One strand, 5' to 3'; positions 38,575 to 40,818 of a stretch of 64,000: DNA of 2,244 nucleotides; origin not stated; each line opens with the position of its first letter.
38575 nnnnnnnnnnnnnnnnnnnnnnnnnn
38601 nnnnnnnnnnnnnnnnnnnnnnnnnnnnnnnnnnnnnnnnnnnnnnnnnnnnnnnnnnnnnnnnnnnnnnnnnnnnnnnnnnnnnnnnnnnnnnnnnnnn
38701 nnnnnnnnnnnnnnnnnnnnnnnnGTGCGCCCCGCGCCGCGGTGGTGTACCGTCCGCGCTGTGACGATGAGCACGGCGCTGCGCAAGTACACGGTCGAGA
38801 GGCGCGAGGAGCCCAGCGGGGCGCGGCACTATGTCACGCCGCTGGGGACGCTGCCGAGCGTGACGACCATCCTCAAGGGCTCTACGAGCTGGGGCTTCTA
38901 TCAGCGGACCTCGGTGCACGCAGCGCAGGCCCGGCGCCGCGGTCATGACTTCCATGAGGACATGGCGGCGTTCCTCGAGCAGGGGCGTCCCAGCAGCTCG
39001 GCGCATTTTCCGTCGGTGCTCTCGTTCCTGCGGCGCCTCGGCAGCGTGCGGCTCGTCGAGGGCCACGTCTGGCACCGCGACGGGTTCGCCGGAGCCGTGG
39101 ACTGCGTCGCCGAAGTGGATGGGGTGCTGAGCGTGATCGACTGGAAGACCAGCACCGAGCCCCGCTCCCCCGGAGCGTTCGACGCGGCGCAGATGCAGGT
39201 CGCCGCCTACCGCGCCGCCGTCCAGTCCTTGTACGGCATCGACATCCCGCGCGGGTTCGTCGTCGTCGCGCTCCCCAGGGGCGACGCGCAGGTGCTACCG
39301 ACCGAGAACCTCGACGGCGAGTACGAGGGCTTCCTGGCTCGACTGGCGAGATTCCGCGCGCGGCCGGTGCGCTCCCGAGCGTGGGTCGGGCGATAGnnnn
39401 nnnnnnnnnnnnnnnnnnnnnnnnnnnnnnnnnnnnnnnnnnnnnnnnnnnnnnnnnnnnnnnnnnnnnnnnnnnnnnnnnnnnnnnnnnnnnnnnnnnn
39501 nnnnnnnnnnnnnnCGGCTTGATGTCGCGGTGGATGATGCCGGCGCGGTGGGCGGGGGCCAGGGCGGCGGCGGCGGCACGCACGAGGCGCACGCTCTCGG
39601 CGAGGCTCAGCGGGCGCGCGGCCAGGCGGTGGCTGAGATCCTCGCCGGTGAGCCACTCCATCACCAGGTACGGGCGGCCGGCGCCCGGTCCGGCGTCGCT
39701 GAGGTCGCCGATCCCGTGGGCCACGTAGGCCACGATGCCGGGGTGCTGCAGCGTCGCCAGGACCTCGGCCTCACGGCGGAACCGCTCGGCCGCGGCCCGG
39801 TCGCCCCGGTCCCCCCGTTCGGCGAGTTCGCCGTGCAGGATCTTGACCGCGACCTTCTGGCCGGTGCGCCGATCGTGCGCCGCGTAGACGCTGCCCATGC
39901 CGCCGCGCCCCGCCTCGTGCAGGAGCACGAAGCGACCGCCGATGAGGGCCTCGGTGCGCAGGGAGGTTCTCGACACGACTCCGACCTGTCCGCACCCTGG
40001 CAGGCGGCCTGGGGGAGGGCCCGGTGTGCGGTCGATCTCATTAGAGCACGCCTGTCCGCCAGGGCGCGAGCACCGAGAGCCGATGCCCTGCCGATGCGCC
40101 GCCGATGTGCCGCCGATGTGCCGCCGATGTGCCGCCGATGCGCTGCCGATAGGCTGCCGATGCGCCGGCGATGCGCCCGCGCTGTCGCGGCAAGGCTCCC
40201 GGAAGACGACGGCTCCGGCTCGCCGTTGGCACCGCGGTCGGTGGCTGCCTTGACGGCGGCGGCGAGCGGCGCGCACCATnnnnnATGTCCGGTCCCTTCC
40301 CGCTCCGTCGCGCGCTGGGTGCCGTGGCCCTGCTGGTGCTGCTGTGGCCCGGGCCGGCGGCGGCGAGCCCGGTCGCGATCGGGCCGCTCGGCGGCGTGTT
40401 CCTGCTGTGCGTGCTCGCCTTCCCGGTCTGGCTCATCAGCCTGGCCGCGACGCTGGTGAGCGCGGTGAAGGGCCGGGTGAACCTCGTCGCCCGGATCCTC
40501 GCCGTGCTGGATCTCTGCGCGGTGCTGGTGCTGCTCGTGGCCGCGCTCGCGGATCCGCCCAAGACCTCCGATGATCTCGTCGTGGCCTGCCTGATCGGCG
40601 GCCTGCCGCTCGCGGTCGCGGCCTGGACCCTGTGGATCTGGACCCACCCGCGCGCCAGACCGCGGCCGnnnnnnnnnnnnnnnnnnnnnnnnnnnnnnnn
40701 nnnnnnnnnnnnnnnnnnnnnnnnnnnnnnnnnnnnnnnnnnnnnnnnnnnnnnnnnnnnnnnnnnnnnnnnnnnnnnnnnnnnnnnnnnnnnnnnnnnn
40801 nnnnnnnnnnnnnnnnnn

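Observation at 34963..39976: Nested third event: a 0.9-kb single-gene RecB-like PD-(D/E)XK nuclease cassette sits exactly in the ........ catalytic-loop codons of another kinase, flanked by AGCCGAG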

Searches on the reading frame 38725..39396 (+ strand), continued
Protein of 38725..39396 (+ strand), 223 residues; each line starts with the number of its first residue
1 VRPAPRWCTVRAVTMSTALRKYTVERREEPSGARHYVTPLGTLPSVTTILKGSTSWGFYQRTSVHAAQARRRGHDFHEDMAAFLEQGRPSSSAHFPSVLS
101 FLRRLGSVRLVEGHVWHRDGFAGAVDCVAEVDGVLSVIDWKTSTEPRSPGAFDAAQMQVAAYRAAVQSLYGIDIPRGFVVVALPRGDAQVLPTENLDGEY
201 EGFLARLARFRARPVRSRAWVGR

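Call 87: find_related_loci(query=A1, collection=viral_contigs, flank=3000)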
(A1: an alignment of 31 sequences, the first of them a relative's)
Query A1 (209 aa) in viral_contigs; peptide patterns used: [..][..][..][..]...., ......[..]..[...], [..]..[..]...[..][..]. (x = any residue, [..] = any of these).
330 stretches matched a pattern; 246 encode a relative of the query (tblastn E <= 1e-3); the best 80 are kept; 80 distinct loci.
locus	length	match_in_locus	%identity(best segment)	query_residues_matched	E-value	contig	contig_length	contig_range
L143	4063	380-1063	31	12-207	6e-28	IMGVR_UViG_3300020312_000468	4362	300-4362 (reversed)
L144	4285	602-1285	31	12-207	1e-26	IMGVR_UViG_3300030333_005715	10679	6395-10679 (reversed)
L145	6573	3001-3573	32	13-183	1e-26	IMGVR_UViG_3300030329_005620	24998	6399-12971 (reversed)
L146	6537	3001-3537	32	17-183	2e-20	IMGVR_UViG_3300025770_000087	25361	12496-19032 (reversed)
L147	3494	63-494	31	52-183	4e-20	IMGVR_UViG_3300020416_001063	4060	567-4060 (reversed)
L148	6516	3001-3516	32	18-172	3e-20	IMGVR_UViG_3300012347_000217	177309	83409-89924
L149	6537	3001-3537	32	17-183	6e-20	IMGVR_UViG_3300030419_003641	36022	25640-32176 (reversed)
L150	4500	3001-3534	33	17-177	2e-19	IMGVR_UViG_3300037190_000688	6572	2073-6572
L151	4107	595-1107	34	18-171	2e-19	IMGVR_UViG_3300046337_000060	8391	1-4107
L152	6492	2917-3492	34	18-190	5e-19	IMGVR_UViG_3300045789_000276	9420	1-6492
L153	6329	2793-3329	32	14-177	7e-19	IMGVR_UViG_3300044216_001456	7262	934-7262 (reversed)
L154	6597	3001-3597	29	16-197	1e-18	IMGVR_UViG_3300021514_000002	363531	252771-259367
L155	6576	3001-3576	34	18-190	2e-18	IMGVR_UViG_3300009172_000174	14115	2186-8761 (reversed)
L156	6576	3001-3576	34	18-190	2e-18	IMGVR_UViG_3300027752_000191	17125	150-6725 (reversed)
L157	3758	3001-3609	29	16-202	3e-18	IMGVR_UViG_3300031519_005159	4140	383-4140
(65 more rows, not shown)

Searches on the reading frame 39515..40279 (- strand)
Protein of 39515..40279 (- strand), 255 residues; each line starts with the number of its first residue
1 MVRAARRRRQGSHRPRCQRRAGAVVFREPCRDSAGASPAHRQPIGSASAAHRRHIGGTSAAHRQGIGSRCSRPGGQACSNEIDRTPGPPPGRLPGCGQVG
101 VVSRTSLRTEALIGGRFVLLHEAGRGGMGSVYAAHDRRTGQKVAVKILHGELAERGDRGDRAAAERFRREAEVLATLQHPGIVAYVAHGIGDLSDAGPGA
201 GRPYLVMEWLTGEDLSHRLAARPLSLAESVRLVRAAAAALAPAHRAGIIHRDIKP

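Call 10: search_protein_families(library=pfam, proteins=[window:39515-40279:-], max_evalue=0.01)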
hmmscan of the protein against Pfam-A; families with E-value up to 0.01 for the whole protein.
window:39515-40279:- (255 aa): 5 families
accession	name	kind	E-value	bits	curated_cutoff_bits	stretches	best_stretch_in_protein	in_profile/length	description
PF00069.31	Pkinase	-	5.6e-18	65.7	31.7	1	120-255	4-126/263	Protein kinase domain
PF07714.23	PK_Tyr_Ser-Thr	-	2.3e-10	40.7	23.1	1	120-253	4-128/258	Protein tyrosine and serine/threonine kinase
PF01636.29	APH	-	4e-07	30.5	23.2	1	160-246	31-110/239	Phosphotransferase enzyme family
PF03109.22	ABC1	-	0.0029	17.2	22.9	0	128-156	43-70/244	ABC1 atypical kinase-like domain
PF06293.20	Kdo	-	0.0035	17.3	21.3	1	123-253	14-144/207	Lipopolysaccharide kinase (Kdo/WaaP) family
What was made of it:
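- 39520..39976 (-): Kinase B, N-terminal part (N lobe up to HRDIK); probable GTG start at 39976. Pfam Pkinase positions 4-126 (call 10).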

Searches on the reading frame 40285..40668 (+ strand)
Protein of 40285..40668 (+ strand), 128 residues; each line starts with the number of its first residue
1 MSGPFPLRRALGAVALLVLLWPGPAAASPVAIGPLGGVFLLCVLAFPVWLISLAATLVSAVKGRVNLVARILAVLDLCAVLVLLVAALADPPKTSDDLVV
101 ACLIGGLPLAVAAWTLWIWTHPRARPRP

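Call 54: find_encoding_contigs(protein=window:40285-40668:+, flank=10000, max_places=10)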
Protein window:40285-40668:+ (128 aa): no gene with exactly this product is on record in the collection.
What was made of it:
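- Tried and rejected: Look-up of the small membrane ORF to find the Logan contig over the outer right junction: not on record (call 54).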

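Call 70: search_protein_families(library=padloc, proteins=[window:40285-40668:+], max_evalue=0.01)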
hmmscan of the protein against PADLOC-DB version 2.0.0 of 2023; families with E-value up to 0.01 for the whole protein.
window:40285-40668:+ (128 aa): 0 families
